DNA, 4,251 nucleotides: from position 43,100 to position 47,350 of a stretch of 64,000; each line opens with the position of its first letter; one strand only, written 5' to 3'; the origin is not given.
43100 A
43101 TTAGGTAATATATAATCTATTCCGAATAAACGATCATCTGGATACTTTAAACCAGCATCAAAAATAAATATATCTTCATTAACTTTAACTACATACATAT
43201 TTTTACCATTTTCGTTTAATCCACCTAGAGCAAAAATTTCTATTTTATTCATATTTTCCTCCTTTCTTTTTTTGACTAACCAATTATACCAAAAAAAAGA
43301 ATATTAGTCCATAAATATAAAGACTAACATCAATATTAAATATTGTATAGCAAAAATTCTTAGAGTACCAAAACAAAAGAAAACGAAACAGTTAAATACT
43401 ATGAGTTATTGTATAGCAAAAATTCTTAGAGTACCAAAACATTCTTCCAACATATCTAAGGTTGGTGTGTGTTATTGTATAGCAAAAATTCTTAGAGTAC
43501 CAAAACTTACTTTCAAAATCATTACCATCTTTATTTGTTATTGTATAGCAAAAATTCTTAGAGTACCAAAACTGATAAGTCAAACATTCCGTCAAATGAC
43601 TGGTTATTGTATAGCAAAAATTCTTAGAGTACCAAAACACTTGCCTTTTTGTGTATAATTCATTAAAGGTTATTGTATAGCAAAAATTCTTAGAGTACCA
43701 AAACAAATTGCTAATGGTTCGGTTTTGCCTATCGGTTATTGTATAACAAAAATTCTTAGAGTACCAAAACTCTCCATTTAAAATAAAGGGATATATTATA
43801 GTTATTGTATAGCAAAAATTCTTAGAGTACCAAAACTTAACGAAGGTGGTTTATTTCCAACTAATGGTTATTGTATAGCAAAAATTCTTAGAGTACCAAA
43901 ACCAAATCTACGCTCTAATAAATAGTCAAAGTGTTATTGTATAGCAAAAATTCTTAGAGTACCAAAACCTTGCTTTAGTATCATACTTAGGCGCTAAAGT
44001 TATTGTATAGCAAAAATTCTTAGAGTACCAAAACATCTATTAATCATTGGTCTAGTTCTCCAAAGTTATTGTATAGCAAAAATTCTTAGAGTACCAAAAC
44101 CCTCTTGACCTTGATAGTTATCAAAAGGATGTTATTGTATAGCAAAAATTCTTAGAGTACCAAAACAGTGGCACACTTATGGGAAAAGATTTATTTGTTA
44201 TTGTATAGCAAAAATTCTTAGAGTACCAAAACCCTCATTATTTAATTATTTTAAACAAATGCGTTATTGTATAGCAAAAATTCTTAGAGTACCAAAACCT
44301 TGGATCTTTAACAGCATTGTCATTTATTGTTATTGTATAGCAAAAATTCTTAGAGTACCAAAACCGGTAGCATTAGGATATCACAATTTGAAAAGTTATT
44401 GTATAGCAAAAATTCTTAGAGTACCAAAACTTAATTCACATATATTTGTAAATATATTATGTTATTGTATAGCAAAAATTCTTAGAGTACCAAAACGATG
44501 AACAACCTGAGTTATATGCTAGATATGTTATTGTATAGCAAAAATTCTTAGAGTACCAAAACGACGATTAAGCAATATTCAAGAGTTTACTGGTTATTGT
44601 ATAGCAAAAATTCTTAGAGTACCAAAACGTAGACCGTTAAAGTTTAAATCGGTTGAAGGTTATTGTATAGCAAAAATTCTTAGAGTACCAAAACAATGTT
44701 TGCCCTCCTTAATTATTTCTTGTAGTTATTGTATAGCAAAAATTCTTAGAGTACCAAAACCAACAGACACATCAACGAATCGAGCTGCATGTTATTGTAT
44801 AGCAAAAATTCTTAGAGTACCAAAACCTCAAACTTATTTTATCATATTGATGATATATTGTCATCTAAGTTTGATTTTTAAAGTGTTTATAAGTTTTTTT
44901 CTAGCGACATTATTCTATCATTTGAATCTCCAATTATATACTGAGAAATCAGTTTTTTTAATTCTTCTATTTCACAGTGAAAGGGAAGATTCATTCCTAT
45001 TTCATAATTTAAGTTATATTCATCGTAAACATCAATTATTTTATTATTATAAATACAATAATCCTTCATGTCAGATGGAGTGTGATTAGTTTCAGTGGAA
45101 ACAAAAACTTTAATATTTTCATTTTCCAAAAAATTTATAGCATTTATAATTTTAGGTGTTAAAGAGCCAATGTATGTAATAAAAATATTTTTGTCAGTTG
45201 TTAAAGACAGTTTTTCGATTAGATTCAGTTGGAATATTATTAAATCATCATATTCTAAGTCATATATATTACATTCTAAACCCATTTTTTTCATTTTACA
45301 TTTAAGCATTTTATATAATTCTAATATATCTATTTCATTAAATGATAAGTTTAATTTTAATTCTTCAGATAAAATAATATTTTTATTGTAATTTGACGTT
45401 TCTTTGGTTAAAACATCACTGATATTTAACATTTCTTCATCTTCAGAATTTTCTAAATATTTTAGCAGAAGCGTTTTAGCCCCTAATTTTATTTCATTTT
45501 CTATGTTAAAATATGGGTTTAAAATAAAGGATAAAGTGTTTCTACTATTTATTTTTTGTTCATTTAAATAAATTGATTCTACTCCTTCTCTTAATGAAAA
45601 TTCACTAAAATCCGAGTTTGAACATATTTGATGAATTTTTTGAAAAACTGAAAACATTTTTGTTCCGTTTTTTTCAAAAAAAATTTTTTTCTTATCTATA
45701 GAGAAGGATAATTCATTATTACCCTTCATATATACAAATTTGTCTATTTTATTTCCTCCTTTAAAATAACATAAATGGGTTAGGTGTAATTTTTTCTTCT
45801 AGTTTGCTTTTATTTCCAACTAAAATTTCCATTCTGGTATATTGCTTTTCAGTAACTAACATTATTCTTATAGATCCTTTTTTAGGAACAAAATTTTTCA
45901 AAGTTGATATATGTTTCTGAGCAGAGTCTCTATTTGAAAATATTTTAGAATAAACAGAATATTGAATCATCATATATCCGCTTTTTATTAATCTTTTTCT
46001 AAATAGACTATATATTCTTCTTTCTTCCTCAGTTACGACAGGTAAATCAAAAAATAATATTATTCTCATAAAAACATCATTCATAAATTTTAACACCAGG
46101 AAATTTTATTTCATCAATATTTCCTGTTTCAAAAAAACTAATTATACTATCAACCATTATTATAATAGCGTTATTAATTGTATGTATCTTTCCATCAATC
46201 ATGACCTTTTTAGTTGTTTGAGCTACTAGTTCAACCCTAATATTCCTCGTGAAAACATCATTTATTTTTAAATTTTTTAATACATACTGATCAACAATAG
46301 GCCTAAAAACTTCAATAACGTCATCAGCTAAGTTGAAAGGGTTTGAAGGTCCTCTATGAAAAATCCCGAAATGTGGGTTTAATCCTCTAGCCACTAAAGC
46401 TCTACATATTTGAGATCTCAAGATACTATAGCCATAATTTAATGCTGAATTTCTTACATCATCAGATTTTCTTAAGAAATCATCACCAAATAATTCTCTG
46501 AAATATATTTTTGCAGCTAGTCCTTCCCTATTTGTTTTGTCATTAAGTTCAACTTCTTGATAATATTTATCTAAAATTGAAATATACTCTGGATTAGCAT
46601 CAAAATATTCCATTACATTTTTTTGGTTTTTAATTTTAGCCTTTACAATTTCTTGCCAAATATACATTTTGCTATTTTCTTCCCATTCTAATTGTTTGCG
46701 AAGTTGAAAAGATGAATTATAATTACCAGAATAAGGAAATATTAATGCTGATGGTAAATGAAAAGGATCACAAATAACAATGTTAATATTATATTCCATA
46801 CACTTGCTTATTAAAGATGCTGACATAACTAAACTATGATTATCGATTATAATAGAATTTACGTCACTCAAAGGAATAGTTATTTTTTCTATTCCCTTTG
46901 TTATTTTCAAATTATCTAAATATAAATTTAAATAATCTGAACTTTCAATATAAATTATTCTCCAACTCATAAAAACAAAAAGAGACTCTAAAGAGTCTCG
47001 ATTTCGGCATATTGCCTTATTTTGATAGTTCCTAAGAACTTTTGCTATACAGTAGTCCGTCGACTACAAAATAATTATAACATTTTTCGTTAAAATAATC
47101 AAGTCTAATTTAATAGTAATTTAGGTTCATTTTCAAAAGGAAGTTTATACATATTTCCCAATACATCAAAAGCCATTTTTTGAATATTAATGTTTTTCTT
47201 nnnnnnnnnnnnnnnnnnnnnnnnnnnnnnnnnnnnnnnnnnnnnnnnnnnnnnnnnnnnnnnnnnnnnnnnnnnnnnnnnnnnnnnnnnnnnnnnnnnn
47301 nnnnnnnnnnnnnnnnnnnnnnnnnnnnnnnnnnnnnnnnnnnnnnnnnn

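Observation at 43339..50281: Complete type II-A CRISPR-Cas locus with a compact 1058-aa SaCas9-like Cas9, inserted between tig and rnj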

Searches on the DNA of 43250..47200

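Call 84: search_rna_families(source=window, start=43250, end=47200, threshold=evalue, max_evalue=1)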
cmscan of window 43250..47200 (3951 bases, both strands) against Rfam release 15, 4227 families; matches with E-value up to 1: 1.
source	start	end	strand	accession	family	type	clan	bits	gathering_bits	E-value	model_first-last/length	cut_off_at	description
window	46967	47088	-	RF02502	Atu_C8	Gene; sRNA;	-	23.3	50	0.21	1-122/122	no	Rhizobiales sRNA Atu_C8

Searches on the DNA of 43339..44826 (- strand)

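Call 21: search_dna_similar(query=window:43339-44826:-, collection=phages, mode=distant, max_evalue=10, max_rows=40)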
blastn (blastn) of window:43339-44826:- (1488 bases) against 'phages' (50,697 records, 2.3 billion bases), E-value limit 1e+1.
Records with a match: 54; places in all: 56; records where one place covers at least 80% of the query: 0.
Best place of each record, by identity: 95-99% 3; 90-95% 2; 80-90% 49.
By first word of the organism name: Polaribacter 17; Campylobacter 15; Listeria 4; uncultured 3; Streptococcus 2; Staphylococcus 2; Lactococcus 2; Sphingomonas 2; Clostridium 1; Acinetobacter 1; and 5 more.
By host as written in the record: Polaribacter sp. HaHaR_3_91 11; Campylobacter jejuni NCTC12662 6; Polaribacter sp. R2A056_3_33 6; Campylobacter jejuni 5; Listeria monocytogenes 4; - 3; Campylobacter jejuni NCTC12658 2; Lactococcus lactis 2; and 14 more.
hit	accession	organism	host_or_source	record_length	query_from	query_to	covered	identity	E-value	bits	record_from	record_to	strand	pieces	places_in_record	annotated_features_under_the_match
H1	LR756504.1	uncultured phage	metagenomic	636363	614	1297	3%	95.8%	5e+0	80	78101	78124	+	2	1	record has no annotation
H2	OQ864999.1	Campylobacter phage F341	Campylobacter jejuni NCTC12658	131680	343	392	3%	80.4%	5e-1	43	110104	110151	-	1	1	none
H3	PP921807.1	Campylobacter phage vB_CJ12660_1PH123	Campylobacter jejuni NCTC 12660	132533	343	392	3%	80.4%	5e-1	43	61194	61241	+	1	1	none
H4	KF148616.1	Campylobacter phage CP8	Campylobacter jejuni subsp. jejuni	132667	350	392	3%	84.1%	5e-1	44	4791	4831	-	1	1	none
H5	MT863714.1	Campylobacter phage F207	Campylobacter jejuni NCTC12662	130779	350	392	3%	84.1%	5e-1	44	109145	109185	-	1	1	none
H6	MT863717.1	Campylobacter phage F352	Campylobacter jejuni NCTC12658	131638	350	392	3%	84.1%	5e-1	44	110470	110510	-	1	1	none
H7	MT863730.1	Campylobacter phage F374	Campylobacter jejuni NCTC12662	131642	350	392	3%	84.1%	5e-1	44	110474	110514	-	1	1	none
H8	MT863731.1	Campylobacter phage F375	Campylobacter jejuni NCTC12662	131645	350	392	3%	84.1%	5e-1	44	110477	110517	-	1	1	none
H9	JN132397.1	Campylobacter phage CPX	Campylobacter jejuni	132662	350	392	3%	84.1%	5e-1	44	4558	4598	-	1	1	none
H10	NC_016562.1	Campylobacter phage CPX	Campylobacter jejuni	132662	350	392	3%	84.1%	5e-1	44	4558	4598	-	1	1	none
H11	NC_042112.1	Campylobacter phage CP81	Campylobacter jejuni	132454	350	392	3%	84.1%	5e-1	44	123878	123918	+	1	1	none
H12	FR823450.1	Campylobacter phage CP81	Campylobacter jejuni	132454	350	392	3%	84.1%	5e-1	44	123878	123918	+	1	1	none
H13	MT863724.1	Campylobacter phage F365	Campylobacter jejuni NCTC12662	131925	350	392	3%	81.4%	2e+0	41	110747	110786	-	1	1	none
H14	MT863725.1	Campylobacter phage F367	Campylobacter jejuni NCTC12662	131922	350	392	3%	81.4%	2e+0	41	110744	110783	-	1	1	none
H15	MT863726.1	Campylobacter phage F368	Campylobacter jejuni NCTC12662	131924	350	392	3%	81.4%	2e+0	41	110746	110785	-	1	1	none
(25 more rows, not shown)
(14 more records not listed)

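Call 22: search_dna_similar(query=window:43339-44826:-, collection=plasmids, mode=distant, max_evalue=10, max_rows=40)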
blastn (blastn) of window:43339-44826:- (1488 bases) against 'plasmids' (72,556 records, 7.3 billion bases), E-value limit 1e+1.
Records with a match: 8; places in all: 8; records where one place covers at least 80% of the query: 0.
Best place of each record, by identity: 95-99% 1; 90-95% 3; 80-90% 3; 60-80% 1.
By first word of the organism name: Ligilactobacillus 2; Clostridium 2; Bacillus 2; Monoglobus 1; Paraclostridium 1.
By predicted mobility (MOB-suite, as given by PLSDB): non-mobilizable 3; mobilizable 3; conjugative 2.
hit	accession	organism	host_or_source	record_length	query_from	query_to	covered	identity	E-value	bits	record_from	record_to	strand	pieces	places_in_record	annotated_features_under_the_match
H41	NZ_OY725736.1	Monoglobus pectinilyticus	-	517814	338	1295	9%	90.4%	1e-1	176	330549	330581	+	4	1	branched-chain amino acid aminotransferase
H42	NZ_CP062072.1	Ligilactobacillus salivarius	swine,cell culture,feces,feces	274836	1256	1311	4%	79.7%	1e+0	44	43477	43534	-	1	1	zinc-finger-containing protein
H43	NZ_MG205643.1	Paraclostridium sordellii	Equine disease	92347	572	603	2%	90.6%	5e+0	42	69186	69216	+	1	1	ABC transporter ATP-binding protein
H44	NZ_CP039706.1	Clostridium butyricum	Homo sapiens,isolation from The first ...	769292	1403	1434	2%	87.5%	5e+0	41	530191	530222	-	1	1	none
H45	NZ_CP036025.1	Bacillus mycoides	cell culture,soil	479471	369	400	2%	87.5%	5e+0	41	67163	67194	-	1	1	none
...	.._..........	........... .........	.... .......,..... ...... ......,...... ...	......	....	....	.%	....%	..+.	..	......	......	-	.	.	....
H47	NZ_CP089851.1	Ligilactobacillus salivarius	Pig,faecal sample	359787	937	964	2%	93.1%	5e+0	41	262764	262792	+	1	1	conserved phage C-terminal domain-containing protein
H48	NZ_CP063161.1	Bacillus cereus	-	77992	550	576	2%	96.3%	4e-1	46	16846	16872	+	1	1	none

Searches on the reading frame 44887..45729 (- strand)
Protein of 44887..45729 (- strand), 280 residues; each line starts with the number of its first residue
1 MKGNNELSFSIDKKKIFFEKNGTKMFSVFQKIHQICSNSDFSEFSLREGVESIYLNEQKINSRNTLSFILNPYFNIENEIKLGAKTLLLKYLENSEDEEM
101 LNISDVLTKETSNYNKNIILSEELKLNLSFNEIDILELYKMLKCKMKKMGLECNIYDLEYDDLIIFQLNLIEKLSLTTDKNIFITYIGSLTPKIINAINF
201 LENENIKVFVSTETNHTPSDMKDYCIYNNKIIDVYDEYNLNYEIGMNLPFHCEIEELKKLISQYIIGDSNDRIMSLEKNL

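Call 5: search_protein_families(library=pfam, proteins=[window:44887-45729:-])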
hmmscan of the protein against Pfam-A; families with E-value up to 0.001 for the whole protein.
window:44887-45729:- (280 aa): 0 families

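Call 6: search_protein_families(library=ncbifam, proteins=[window:44887-45729:-], max_evalue=0.1)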
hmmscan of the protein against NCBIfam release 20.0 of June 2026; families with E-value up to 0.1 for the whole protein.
window:44887-45729:- (280 aa): 0 families

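Call 7: search_protein_families(library=padloc, proteins=[window:44887-45729:-], max_evalue=0.1)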
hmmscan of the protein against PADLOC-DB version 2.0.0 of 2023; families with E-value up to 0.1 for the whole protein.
window:44887-45729:- (280 aa): 2 families
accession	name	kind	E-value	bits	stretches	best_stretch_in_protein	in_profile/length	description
PDLC01599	Csn2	-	4.4e-33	113.2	1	2-272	8-272/279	CAS-II-A; acquisition_associated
PDLC02129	Csn2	-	4.1e-31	106.5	1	2-274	5-272/278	-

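Call 14: list_cluster_members(proteins=[P0001, P0002, window:44887-45729:-])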
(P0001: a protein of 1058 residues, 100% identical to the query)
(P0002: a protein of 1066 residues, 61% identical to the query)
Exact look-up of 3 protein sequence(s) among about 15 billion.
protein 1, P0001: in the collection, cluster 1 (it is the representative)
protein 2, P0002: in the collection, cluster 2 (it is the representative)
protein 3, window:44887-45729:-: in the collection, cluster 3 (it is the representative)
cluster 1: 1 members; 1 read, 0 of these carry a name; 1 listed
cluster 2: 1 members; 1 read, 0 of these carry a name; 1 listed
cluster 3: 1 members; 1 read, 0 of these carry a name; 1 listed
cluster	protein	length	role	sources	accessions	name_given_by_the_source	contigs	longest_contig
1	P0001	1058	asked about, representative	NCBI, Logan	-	-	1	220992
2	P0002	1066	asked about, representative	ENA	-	-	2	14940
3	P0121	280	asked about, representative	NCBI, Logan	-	-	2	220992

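Call 36: search_solved_structures(query=window:44887-45729:-, max_evalue=10, show_alignments=1)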
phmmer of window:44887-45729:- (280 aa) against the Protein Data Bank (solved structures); distinct sequences matched with E-value up to 10: 0.

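Call 39: find_homologous_proteins(query=window:44887-45729:-, max_evalue=0.00001)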
Query window:44887-45729:- (280 aa): 1 proteins with E <= 0.00001 among 2686 candidates.
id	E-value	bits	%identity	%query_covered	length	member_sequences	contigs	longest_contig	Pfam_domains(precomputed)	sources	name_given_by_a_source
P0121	1.3e-172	591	100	100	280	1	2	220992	-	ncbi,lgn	-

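Call 53: search_protein_representatives(protein=window:44887-45729:-)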
Query: 280 residues. Proteins with E-value up to 0.001 (for the whole library): 139; up to 1e-10: 56; up to 1e-30: 1. The best 139 are listed.
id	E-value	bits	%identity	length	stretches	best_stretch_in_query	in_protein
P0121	4.3e-173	590.5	100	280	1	1-280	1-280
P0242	5.2e-30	121.5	34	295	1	3-278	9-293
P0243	2.8e-27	112.6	40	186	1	105-278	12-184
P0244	6.6e-26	108.1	33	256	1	34-278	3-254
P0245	2.5e-23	99.6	32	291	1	5-278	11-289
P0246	2.0e-22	96.7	31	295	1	6-270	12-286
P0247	2.7e-22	96.2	26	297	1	3-276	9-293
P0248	1.5e-21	93.8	32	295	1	7-279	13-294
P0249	4.2e-21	92.3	32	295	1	3-279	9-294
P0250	1.8e-20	90.3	32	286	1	5-265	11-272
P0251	8.1e-20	88.1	26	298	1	8-278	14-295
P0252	1.9e-19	86.9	31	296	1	4-268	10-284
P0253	2.1e-19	86.8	32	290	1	4-276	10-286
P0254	3.1e-19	86.2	33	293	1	6-277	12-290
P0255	4.2e-18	82.5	30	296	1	8-278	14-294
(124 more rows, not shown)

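Call 57: search_protein_families(library=pfam, alignment_id=A1, max_evalue=0.01)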
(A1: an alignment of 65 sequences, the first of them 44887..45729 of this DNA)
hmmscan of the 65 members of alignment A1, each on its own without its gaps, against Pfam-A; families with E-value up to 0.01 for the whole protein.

A. member 1, window:44887-45729:- (280 aa): 0 families

B. families by the number of members that match (of 65 scanned): 4 families
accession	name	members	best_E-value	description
PF16813.11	Cas_St_Csn2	5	1.4e-08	CRISPR-associated protein Csn2 subfamily St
PF23110.1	H1_KCTD8_12_16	1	0.0052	KCTD8/12/16 H1 domain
PF04417.17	DUF501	1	0.0083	Protein of unknown function (DUF501)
PF21771.2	CFAP58_CC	1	0.0093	CFAP58 central coiled coil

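Call 63: predict_structure(alignment_id=A1)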
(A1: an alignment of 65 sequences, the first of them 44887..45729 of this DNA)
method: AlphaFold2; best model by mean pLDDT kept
length: 280 residues; sequences in the alignment: 65
mean_pLDDT: 91.4   pTM: 0.86
mean pLDDT of the five models: 91.4, 90.1, 88.8, 88.3, 87.1
residues with pLDDT >= 90: 194; 70-90: 77; 50-70: 6; < 50: 3
segments of 3 or more residues with pLDDT < 50: 1-3
pLDDT, mean of each block of 10 residues (from residue 1): 72 97 90 93 88 94 96 88 78 79 82 87 88 83 89 94 97 95 97 98 98 97 95 97 97 98 98 96
secondary structure, 60 per line:
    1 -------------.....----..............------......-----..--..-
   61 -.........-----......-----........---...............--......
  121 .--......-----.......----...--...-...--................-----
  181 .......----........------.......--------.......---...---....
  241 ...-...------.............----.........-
elements in order: E14-18 H23-36 H43-48 E65-70 H76-81 H87-94 H98-112 E115-121 E124-129 H135-141 E146-148 E151-153 H160-175 E181-187 H192-199 E206-212 E224-227 E231-233 H237-243 H254-266 H271-279

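Call 66: fold_search(model_id=the predicted structure, library=pdb)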
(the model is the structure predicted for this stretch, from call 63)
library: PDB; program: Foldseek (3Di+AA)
matches with E <= 10: 702; with E <= 0.001: 2
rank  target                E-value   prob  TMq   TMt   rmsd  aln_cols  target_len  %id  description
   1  3zth_A                5.8e-09  1.00  0.64  0.53   6.5       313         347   10  Crystal structure of Stu0660 of Streptococcus thermophilus (released 2012-07-11)
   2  3s5u_H                1.7e-05  1.00  0.39  0.47   8.0       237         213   14  Crystal structure of CRISPR associated protein (released 2011-06-22)
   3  8u7i_A                5.2e-03  0.57  0.23  0.12  16.9       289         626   12  Structure of the phage immune evasion protein Gad1 bound to the Gabija GajAB complex (released 2023-11-22)
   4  2a5y_B                1.1e-02  0.84  0.18  0.11  11.4       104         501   10  Structure of a CED-4/CED-9 complex (released 2005-10-11)
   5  8idc_B                1.4e-02  0.96  0.38  0.45   9.3       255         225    8  Cryo-EM structure of Mycobacterium tuberculosis FtsEX/RipC complex in peptidisc (released 2023-10-04)
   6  9krk                  1.4e-02  0.92  0.34  0.13  12.8       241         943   14  Cryo-EM structure of human ABCC4 (Apo state) (released 2025-09-24)
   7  4m9s_A                1.8e-02  0.82  0.28  0.17  12.6       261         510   10  crystal structure of CED-4 bound CED-3 fragment (released 2013-10-23)
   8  6zsb_AX               2.0e-02  0.41  0.25  0.21  16.6       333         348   10  Human mitochondrial ribosome in complex with mRNA and P-site tRNA (released 2020-09-16)
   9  3lqq_A                3.7e-02  0.66  0.18  0.11  11.9       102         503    9  Structure of the CED-4 Apoptosome (released 2010-04-28)
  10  5mkk_A                3.9e-02  0.84  0.33  0.18  13.1       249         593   10  Crystal structure of the heterodimeric ABC transporter TmrAB, a homolog of the antigen translocation complex TAP (released 2017-01-18)
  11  9cc8_A                4.2e-02  0.63  0.28  0.11  14.4       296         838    9  Hexameric state of the NRC4 resistosome (released 2024-09-11)
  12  8jns_D                4.2e-02  0.23  0.21  0.16  17.4       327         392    8  cryo-EM structure of a CED-4 hexamer (released 2023-06-28)
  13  9p4j_A                4.4e-02  0.51  0.31  0.14  14.1       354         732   10  The structure of Retron Eco8 in Apo state (released 2025-11-12)
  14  4nch_A                4.7e-02  0.85  0.38  0.36  13.4       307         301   10  Crystal Structure of Pyrococcus furiosis Rad50 L802W mutation (released 2014-03-05)
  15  9x94_J                5.0e-02  0.60  0.33  0.15  12.8       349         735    9  Apo Retron-Eco8 complex (released 2026-03-18)
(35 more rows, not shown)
